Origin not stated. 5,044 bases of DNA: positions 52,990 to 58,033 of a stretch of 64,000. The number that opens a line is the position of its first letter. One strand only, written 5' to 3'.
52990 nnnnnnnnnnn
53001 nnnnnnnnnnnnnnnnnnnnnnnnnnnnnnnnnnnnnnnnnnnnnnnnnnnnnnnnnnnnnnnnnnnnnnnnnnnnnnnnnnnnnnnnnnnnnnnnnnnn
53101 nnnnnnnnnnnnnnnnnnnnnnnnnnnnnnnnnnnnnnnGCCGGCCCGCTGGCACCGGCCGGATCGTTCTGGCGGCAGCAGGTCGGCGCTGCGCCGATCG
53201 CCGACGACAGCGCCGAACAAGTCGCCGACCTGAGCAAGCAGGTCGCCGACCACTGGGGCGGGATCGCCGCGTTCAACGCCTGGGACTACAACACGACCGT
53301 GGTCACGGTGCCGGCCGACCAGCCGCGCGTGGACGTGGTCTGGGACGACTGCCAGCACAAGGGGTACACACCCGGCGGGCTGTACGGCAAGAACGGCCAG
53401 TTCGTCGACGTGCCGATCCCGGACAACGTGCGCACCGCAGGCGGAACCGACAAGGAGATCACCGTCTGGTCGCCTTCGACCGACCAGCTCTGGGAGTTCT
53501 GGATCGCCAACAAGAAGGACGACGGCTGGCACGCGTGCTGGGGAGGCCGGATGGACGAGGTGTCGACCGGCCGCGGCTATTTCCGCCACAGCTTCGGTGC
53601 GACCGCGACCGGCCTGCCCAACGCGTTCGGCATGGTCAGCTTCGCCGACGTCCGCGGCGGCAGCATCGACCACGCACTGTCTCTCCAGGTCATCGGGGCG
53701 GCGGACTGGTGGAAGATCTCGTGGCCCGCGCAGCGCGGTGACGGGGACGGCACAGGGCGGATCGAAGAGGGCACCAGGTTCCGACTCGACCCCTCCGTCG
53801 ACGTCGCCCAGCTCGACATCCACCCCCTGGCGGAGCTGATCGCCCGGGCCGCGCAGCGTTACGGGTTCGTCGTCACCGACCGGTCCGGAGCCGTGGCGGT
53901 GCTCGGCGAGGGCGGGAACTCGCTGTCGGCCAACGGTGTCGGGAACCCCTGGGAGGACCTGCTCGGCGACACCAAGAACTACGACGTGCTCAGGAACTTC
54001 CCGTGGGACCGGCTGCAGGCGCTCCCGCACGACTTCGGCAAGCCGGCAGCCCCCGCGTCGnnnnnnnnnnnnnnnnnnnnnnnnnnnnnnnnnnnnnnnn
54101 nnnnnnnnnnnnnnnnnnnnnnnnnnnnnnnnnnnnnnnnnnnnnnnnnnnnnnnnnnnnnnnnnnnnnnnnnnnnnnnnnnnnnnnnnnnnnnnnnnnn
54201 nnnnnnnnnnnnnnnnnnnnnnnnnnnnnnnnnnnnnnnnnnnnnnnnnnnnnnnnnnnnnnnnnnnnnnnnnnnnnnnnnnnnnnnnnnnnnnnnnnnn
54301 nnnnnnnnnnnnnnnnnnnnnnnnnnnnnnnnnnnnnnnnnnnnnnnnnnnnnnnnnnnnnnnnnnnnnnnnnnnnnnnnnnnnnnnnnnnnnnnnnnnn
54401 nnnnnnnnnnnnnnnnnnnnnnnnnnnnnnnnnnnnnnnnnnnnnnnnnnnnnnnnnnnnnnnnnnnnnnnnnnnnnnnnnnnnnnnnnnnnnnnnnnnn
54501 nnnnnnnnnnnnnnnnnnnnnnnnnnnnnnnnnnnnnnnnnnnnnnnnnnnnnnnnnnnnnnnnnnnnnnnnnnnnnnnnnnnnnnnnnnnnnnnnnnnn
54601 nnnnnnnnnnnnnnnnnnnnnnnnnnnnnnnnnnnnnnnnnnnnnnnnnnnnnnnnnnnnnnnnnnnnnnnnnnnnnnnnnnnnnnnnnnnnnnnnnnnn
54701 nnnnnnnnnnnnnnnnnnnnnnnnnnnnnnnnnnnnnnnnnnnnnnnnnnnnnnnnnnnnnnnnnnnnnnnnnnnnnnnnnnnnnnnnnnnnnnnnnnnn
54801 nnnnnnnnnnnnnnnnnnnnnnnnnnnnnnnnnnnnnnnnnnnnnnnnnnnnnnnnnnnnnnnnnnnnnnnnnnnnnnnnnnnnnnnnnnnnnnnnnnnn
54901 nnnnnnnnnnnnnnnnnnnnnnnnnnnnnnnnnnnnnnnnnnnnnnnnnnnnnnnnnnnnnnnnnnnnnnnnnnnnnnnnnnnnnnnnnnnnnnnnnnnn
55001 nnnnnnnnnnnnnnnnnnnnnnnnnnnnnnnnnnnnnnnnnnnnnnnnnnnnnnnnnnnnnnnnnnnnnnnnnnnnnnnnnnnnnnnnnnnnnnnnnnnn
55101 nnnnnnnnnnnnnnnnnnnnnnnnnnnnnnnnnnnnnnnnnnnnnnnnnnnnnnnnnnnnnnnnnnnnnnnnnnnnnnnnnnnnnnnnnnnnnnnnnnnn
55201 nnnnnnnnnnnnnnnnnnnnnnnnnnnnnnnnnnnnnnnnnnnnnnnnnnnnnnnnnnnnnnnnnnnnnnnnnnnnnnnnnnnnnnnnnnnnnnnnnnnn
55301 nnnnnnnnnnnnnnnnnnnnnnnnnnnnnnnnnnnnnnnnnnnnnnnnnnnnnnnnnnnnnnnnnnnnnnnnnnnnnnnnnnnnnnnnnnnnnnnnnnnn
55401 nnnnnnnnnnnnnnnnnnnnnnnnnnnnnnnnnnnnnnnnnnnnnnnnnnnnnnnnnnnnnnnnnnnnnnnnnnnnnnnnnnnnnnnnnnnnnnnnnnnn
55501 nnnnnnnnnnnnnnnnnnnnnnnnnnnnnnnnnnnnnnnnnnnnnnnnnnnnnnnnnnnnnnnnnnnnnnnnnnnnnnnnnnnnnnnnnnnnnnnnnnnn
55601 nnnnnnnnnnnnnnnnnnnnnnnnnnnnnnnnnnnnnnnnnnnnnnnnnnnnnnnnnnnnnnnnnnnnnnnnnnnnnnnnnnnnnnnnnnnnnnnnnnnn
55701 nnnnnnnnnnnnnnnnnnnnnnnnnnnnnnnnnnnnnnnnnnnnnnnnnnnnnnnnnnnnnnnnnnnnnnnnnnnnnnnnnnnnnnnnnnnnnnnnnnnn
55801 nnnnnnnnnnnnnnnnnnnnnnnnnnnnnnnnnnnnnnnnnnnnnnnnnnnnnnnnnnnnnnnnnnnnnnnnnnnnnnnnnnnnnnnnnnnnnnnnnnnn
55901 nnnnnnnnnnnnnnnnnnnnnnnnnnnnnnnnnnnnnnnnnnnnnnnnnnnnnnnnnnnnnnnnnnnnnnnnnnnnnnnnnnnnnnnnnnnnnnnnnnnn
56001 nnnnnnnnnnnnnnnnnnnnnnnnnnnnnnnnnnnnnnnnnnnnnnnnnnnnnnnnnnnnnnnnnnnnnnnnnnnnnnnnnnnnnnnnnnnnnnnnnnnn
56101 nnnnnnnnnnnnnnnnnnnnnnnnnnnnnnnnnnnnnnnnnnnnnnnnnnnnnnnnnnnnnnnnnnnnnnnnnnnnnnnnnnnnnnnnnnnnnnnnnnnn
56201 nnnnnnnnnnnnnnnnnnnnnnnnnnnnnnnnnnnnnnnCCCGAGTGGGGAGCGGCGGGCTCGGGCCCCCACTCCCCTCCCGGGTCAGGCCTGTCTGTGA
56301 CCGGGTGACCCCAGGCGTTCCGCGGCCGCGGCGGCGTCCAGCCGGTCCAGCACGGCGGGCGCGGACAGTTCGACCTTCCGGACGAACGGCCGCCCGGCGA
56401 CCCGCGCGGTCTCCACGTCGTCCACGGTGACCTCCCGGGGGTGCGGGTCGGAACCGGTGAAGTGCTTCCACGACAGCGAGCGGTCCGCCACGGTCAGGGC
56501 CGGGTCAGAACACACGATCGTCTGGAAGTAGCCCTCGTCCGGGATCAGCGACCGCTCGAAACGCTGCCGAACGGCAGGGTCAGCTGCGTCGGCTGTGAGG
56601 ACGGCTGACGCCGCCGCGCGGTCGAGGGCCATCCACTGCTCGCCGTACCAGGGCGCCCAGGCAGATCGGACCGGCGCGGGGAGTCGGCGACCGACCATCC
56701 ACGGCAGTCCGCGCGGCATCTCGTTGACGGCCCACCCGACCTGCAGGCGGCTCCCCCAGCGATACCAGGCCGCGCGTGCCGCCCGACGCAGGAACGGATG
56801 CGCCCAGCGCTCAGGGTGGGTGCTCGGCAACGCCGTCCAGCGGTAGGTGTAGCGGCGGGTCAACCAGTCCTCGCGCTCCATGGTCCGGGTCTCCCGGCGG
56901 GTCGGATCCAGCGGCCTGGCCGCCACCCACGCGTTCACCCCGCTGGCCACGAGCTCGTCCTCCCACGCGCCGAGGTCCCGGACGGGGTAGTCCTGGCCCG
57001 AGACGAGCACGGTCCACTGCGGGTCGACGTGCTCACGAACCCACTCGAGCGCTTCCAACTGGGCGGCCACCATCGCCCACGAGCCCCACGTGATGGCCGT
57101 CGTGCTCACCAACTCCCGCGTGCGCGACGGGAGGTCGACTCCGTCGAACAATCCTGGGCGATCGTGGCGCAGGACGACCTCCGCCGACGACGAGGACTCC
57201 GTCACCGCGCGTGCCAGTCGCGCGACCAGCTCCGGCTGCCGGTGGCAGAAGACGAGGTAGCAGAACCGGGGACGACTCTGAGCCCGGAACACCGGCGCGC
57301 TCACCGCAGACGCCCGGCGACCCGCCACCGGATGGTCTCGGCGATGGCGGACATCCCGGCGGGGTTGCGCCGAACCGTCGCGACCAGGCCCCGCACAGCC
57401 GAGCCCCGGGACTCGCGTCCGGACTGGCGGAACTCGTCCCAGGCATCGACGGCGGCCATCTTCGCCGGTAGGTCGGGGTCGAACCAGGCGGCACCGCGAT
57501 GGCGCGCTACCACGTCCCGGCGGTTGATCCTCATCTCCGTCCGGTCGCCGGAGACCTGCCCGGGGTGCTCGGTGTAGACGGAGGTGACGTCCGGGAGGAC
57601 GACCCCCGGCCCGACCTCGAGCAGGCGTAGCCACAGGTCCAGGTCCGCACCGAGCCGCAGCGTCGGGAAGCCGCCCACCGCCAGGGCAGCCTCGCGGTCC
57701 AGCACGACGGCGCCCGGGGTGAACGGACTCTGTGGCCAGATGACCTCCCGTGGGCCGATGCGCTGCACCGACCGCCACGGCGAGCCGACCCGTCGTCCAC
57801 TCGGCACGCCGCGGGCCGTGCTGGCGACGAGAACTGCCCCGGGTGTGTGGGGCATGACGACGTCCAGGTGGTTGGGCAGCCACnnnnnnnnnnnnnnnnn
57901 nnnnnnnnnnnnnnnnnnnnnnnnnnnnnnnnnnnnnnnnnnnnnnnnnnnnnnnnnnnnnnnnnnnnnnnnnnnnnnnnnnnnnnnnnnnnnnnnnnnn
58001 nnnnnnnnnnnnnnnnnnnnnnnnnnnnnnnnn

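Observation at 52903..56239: Two secreted proteins on the opposite strand inside the glycan island: PST-rich lipoprotein and YVTN beta-propeller/DUF11 protein (candidate glycosylation targets or surface-layer-like components)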

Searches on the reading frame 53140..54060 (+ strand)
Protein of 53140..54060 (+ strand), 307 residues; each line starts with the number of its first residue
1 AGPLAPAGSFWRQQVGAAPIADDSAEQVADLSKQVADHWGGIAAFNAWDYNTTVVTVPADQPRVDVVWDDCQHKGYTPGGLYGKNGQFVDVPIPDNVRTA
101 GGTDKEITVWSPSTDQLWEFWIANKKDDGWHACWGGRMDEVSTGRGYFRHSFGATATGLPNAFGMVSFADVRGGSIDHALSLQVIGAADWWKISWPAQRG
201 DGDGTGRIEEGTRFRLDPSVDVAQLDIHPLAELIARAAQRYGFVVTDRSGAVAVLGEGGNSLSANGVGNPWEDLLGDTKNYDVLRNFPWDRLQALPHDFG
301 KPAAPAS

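Call 44: search_dna_similar(query=window:53140-54060:+, collection=phages, mode=protein, max_evalue=0.001, max_rows=30)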
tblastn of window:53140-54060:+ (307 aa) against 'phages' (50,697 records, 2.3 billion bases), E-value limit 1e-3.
Records with a match: 49; places in all: 49; records where one place covers at least 80% of the query: 0.
Best place of each record, by identity: <60% 49.
By first word of the organism name: Gordonia 49.
By host as written in the record: Gordonia terrae 3612 41; Gordonia terrae CAG3 6; Gordonia rubripertincta NRRL B-16540 1; - 1.
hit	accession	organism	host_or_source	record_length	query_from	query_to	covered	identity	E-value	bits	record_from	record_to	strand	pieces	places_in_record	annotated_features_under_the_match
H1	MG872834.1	Gordonia phage Confidence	Gordonia terrae 3612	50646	93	258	54%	31.2%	4e-9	64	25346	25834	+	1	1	29: hypothetical protein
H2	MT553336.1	Gordonia phage BlingBling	Gordonia terrae 3612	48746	93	258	54%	29.4%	4e-8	61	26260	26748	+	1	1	30: minor tail protein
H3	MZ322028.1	Gordonia phage Posh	Gordonia terrae 3612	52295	93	258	54%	29.4%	5e-8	60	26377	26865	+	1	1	31: minor tail protein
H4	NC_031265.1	Gordonia phage Guacamole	Gordonia terrae 3612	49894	93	258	54%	29.4%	7e-8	60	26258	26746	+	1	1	30: minor tail protein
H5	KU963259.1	Gordonia phage Guacamole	Gordonia terrae 3612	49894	93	258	54%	29.4%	7e-8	60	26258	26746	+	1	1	30: minor tail protein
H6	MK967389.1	Gordonia phage JasperJr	Gordonia terrae CAG3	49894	93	258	54%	29.4%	7e-8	60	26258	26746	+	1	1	30: minor tail protein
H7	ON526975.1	Gordonia phage Camerico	Gordonia terrae 3612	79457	85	263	58%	27.0%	5e-7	57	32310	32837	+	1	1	27: minor tail protein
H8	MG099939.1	Gordonia phage BENtherdunthat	Gordonia terrae 3612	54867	93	258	54%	28.2%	2e-7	58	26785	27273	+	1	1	minor tail protein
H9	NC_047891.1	Gordonia phage BENtherdunthat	Gordonia terrae 3612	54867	93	258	54%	28.2%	2e-7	58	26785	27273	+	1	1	minor tail protein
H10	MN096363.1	Gordonia phage Gibbles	Gordonia terrae CAG3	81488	102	263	53%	28.3%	4e-8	61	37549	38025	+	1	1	34: hypothetical protein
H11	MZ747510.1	Gordonia phage Whitney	Gordonia terrae 3612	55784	98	258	52%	27.5%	2e-6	55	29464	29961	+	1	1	38: minor tail protein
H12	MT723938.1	Gordonia phage Bunnybear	Gordonia terrae 3612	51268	118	258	46%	29.0%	4e-7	57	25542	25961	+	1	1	26: minor tail protein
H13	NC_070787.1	Gordonia phage Bunnybear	Gordonia terrae 3612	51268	118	258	46%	29.0%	4e-7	57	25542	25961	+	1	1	26: minor tail protein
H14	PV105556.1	Gordonia phage Annalisa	Gordonia rubripertincta NRRL B-16540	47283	118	258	46%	29.0%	4e-7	57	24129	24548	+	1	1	28: minor tail protein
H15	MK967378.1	Gordonia phage Trax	Gordonia terrae 3612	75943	119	258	46%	29.2%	1e-6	56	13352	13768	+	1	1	22: hypothetical protein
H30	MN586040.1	Gordonia phage Stormageddon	Gordonia terrae CAG3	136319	109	258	49%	26.5%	1e-5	53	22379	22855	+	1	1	18: glycosylhydrolase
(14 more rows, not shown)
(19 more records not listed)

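Call 45: get_annotated_region(hit=H30, flank=3000)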
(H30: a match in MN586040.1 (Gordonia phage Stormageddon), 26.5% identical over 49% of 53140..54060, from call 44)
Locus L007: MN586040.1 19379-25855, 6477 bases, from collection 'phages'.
description: Gordonia phage Stormageddon, complete genome.
organism: Gordonia phage Stormageddon (NCBI taxid 2656541)
taxonomy: Viruses; Duplodnaviria; Heunggongvirae; Uroviricota; Caudoviricetes; Stormageddonvirus; Stormageddonvirus Stormageddon
host: Gordonia terrae CAG3; source: soil; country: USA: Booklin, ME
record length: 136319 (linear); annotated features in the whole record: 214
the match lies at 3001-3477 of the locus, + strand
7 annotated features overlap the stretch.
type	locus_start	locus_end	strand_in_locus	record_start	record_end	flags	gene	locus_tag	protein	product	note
CDS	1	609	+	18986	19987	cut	15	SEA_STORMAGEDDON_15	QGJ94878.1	major capsid protein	-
CDS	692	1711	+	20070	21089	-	16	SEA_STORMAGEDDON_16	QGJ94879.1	ribonucleotide reductase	-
CDS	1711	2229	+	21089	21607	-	17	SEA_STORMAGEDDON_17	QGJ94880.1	RNA ligase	-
CDS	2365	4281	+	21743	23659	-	18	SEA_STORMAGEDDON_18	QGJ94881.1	glycosylhydrolase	-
CDS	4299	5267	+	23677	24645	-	19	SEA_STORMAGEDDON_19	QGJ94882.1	ADP-ribosyltransferase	-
CDS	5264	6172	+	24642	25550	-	20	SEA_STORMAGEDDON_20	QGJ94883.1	hypothetical protein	-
CDS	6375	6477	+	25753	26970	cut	21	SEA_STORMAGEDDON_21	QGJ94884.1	DNA binding domain protein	-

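Call 46: get_annotated_region(hit=H2, flank=3000)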
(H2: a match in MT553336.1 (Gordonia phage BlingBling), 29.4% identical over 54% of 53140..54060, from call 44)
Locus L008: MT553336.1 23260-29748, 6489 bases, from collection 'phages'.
description: Gordonia phage BlingBling, complete genome.
organism: Gordonia phage BlingBling (NCBI taxid 2744003)
taxonomy: Viruses; Duplodnaviria; Heunggongvirae; Uroviricota; Caudoviricetes; Jujuvirus
host: Gordonia terrae 3612; source: soil; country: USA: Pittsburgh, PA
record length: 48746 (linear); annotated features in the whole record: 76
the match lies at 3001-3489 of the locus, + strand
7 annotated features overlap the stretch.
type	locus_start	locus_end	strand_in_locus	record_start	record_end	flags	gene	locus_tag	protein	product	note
CDS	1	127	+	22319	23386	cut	27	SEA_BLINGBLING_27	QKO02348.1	minor tail protein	-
CDS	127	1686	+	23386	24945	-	28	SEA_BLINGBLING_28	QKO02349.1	minor tail protein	-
CDS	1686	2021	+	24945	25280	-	29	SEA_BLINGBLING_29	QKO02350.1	hypothetical protein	-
CDS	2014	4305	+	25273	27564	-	30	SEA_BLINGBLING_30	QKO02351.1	minor tail protein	-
CDS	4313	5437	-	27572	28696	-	31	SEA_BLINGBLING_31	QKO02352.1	hypothetical protein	membrane protein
CDS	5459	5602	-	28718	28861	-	32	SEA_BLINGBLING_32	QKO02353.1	hypothetical protein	membrane protein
CDS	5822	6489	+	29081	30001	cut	33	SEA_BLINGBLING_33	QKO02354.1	tyrosine integrase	-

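Call 47: search_protein_families(library=pfam, proteins=[L007:2365-4278:+, L008:2014-4302:+], max_evalue=0.01)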
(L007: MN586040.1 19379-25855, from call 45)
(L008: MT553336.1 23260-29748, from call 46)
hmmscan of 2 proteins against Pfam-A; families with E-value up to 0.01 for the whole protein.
L007:2365-4278:+ (638 aa): 0 families

L008:2014-4302:+ (763 aa): 0 families

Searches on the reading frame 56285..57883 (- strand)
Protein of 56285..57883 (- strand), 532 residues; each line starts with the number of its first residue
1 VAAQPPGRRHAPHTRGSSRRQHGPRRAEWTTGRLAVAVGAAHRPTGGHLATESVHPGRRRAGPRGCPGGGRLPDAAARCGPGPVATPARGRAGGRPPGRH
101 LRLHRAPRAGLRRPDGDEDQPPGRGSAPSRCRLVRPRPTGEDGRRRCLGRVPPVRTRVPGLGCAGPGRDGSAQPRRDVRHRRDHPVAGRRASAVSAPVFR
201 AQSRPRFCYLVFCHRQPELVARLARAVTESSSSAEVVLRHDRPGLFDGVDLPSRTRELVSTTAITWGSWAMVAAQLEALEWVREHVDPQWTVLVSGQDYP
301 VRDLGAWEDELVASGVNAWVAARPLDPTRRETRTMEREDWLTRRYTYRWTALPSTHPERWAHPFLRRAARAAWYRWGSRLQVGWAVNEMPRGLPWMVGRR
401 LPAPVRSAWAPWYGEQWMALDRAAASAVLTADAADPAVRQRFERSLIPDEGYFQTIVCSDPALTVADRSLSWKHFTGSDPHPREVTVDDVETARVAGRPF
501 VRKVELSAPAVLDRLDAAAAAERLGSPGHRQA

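Call 8: search_protein_families(library=pfam, proteins=[window:56285-57883:-], max_evalue=0.001)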
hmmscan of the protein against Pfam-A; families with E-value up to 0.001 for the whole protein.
window:56285-57883:- (532 aa): 1 family
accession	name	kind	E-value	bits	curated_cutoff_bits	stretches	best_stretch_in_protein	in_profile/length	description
PF02485.27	Branch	-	2.8e-15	57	23.4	2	414-491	164-242/250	Core-2/I-Branching enzyme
